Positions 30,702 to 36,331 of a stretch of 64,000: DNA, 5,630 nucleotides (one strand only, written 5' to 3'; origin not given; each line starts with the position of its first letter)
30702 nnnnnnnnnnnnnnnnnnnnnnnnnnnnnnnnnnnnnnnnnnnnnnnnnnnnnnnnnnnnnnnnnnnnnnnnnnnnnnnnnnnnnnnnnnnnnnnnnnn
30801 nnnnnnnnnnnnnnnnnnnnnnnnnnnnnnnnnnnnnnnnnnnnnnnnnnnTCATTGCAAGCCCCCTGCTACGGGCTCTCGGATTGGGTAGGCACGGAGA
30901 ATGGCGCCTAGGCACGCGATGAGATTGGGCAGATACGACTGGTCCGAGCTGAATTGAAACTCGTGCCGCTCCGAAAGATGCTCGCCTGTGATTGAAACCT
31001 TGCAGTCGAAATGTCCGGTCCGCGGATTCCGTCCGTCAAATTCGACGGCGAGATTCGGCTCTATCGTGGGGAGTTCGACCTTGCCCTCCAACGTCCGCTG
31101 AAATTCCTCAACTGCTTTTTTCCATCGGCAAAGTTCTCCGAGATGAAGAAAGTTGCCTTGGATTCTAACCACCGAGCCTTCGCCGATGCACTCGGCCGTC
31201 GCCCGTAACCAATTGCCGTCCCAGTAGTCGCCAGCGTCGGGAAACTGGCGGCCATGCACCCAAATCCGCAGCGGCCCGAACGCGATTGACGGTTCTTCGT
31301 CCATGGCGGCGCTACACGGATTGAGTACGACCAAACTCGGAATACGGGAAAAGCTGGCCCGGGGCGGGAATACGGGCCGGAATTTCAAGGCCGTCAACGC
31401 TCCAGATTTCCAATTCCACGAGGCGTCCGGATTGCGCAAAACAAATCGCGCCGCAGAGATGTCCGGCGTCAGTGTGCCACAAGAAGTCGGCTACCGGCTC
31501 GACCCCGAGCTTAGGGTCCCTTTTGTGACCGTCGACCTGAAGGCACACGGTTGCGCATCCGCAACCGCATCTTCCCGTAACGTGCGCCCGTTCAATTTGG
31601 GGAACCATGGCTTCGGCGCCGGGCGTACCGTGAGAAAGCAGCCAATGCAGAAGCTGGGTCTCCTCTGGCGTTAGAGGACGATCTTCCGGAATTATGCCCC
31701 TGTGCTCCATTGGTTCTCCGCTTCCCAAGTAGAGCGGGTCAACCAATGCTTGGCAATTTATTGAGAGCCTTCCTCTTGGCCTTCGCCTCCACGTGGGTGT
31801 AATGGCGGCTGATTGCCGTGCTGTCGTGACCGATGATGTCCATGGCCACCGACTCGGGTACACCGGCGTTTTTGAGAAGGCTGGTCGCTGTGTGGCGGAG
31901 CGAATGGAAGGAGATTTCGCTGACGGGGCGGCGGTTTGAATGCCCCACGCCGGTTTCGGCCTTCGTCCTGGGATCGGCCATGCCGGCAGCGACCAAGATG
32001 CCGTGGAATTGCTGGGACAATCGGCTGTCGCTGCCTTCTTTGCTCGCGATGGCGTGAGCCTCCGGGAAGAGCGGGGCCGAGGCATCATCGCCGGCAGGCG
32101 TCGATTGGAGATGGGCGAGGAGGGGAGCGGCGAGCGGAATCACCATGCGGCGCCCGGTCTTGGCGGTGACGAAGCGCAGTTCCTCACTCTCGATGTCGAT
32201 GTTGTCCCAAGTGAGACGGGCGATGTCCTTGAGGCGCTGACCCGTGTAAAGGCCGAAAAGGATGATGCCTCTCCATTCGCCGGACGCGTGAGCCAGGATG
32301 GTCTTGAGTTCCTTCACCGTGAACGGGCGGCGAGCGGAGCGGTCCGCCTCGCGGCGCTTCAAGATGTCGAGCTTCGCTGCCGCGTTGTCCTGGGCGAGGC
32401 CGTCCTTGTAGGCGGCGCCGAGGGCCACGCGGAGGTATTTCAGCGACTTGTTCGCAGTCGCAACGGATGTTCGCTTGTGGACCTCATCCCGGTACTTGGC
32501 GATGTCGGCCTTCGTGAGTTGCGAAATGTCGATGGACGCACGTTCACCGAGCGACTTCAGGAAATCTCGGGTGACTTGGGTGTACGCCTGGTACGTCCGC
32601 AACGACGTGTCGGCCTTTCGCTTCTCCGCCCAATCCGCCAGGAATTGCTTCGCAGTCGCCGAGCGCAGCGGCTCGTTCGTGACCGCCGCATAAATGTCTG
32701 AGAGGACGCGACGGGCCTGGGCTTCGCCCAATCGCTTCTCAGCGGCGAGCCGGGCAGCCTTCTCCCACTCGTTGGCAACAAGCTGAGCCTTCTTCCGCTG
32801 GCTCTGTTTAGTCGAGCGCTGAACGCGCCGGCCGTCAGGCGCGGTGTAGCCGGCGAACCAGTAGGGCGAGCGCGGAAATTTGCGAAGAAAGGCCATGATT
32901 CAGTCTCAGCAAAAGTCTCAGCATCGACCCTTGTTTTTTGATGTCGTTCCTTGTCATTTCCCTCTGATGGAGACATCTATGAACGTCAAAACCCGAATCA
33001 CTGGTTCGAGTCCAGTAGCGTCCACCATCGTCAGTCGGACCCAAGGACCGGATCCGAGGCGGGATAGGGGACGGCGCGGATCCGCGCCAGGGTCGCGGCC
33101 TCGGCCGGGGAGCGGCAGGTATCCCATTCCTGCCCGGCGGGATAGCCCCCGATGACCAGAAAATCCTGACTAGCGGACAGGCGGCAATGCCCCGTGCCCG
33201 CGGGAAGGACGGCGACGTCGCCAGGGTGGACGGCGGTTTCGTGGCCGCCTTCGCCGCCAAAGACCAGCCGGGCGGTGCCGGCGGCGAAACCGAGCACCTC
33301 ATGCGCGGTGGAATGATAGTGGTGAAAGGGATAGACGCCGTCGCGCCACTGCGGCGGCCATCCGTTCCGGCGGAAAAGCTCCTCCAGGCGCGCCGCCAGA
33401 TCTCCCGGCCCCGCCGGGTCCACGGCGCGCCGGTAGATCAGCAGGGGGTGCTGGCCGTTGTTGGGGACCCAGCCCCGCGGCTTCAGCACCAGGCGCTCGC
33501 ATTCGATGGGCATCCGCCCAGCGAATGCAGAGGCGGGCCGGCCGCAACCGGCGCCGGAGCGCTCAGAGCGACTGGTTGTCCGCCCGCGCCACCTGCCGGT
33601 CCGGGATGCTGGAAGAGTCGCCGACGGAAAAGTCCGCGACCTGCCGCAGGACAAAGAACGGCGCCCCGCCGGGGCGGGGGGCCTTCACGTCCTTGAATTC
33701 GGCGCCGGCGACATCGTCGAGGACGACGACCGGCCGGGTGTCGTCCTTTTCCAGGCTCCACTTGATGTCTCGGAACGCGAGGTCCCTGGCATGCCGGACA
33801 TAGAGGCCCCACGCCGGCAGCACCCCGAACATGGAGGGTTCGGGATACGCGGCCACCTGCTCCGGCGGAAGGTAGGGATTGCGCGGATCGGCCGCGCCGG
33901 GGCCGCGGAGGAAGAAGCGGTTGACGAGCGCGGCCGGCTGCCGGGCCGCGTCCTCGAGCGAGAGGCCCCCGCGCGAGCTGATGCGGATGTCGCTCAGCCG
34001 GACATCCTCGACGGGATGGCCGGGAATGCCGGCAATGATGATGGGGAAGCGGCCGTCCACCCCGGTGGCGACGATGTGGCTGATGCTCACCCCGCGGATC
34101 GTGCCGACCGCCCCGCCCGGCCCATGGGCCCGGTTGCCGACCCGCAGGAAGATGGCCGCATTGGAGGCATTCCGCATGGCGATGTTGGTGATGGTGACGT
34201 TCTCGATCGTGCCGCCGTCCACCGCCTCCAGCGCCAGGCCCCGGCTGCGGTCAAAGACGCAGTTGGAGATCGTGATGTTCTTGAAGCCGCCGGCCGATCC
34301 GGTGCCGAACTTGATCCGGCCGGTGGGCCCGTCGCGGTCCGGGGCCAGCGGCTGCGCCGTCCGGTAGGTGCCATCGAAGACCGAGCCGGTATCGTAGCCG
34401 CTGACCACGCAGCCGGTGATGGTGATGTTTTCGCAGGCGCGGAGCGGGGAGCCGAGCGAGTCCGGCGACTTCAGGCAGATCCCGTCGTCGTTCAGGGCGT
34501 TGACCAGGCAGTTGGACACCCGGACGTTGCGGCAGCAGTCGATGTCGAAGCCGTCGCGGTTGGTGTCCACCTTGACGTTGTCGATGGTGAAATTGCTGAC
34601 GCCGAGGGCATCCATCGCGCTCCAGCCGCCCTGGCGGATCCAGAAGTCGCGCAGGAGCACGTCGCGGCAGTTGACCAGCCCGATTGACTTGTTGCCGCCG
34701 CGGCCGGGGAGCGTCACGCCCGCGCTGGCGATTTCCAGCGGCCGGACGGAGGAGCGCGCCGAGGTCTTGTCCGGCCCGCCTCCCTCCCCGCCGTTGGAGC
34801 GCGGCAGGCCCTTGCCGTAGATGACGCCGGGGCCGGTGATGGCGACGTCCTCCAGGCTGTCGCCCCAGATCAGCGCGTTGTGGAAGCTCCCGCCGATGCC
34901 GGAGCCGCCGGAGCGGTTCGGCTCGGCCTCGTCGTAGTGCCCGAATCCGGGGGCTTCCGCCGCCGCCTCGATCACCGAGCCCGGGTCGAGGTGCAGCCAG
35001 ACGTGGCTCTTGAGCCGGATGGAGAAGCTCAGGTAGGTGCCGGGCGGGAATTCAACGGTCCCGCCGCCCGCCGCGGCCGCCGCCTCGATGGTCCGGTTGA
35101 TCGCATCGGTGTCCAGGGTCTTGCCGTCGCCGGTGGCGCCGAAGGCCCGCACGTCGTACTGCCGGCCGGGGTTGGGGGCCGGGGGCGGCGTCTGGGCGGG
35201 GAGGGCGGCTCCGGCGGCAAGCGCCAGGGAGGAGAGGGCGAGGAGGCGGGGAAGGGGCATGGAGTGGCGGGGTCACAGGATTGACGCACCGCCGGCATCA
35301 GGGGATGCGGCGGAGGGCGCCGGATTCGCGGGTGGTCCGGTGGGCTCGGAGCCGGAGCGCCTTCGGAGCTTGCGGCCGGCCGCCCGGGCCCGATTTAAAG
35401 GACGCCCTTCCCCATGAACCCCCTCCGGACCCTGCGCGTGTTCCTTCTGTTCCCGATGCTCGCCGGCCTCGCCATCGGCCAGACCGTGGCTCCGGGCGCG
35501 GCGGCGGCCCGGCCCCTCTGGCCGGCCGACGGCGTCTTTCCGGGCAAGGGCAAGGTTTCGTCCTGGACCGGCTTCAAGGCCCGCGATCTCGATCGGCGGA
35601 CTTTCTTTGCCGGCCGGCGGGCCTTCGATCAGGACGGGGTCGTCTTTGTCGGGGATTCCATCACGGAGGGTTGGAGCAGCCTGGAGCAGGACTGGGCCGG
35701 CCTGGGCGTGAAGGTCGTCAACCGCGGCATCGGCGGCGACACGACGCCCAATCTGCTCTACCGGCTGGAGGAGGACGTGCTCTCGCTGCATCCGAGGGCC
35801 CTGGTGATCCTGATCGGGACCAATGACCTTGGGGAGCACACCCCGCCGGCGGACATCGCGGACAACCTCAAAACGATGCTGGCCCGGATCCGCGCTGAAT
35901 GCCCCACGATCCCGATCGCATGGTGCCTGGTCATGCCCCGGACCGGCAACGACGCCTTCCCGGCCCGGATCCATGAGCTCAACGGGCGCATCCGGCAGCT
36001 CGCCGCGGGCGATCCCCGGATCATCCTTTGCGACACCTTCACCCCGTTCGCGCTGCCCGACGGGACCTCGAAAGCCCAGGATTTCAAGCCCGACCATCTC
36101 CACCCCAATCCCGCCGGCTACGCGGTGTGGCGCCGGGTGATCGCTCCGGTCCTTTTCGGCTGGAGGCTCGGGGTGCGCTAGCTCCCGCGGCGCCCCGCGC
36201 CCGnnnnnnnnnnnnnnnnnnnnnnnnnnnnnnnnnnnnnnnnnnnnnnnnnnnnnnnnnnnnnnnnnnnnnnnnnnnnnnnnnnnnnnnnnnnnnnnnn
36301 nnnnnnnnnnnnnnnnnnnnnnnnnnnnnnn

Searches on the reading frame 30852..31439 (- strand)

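Call 18: search_protein_families(library=pfam, proteins=[window:30852-31439:-], max_evalue=0.001)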
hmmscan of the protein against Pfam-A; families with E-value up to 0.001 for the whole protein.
window:30852-31439:- (195 aa): 1 family
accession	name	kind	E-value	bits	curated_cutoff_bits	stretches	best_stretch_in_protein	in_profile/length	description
PF24716.1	WapI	-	8.9e-25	87.9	27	1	57-185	10-138/138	Immunity protein WapI-like family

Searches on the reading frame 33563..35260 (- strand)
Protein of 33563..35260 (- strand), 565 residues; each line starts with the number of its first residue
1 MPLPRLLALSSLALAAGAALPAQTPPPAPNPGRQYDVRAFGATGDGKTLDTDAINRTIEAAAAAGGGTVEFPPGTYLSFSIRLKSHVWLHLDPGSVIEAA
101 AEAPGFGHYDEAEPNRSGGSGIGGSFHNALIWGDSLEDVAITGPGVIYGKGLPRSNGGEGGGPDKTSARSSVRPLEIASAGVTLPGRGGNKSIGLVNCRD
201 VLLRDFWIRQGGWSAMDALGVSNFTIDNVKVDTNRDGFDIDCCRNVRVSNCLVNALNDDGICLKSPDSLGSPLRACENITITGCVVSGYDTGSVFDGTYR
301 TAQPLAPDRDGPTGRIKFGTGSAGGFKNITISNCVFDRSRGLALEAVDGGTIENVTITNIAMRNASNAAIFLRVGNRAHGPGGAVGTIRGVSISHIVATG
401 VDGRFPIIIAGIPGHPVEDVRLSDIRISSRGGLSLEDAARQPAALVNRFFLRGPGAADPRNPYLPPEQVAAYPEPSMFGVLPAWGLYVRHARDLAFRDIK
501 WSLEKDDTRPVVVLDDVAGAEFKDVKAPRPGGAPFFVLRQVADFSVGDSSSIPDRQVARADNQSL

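Call 18: search_protein_families(library=pfam, proteins=[window:33563-35260:-], max_evalue=0.001)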
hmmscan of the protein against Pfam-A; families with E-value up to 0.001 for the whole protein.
window:33563-35260:- (565 aa): 4 families
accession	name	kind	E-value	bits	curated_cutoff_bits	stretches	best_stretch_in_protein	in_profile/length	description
PF12708.12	Pect-lyase_RHGA_epim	-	1.1e-14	55.2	27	1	36-113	3-84/213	Rhamnogalacturonase A/epimerase, pectate lyase-like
PF00295.23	Glyco_hydro_28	-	2e-09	37.4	22.9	1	217-287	123-183/324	Glycosyl hydrolases family 28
PF13229.12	Beta_helix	-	7.5e-08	32.6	25.9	1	200-289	56-137/158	Right handed beta helix region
PF05048.19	NosD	-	0.00034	20.6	23.6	0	220-299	23-91/212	Periplasmic copper-binding protein (NosD)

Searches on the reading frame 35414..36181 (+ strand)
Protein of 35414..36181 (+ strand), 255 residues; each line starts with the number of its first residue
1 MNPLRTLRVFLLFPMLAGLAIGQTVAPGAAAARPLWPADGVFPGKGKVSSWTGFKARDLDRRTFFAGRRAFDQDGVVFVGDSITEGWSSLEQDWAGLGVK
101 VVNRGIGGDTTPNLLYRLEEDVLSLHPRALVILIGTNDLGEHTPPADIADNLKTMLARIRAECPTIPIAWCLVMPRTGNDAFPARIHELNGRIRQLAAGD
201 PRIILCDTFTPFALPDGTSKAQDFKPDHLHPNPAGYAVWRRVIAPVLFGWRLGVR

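Call 18: search_protein_families(library=pfam, proteins=[window:35414-36181:+], max_evalue=0.001)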
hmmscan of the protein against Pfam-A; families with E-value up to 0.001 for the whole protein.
window:35414-36181:+ (255 aa): 2 families
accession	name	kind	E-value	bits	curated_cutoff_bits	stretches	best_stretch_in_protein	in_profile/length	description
PF13472.12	Lipase_GDSL_2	-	3.4e-32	112.8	32.9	1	78-238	1-178/178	GDSL-like Lipase/Acylhydrolase family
PF00657.28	Lipase_GDSL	-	1.1e-15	58.8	23.6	1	76-238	1-203/208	GDSL-like Lipase/Acylhydrolase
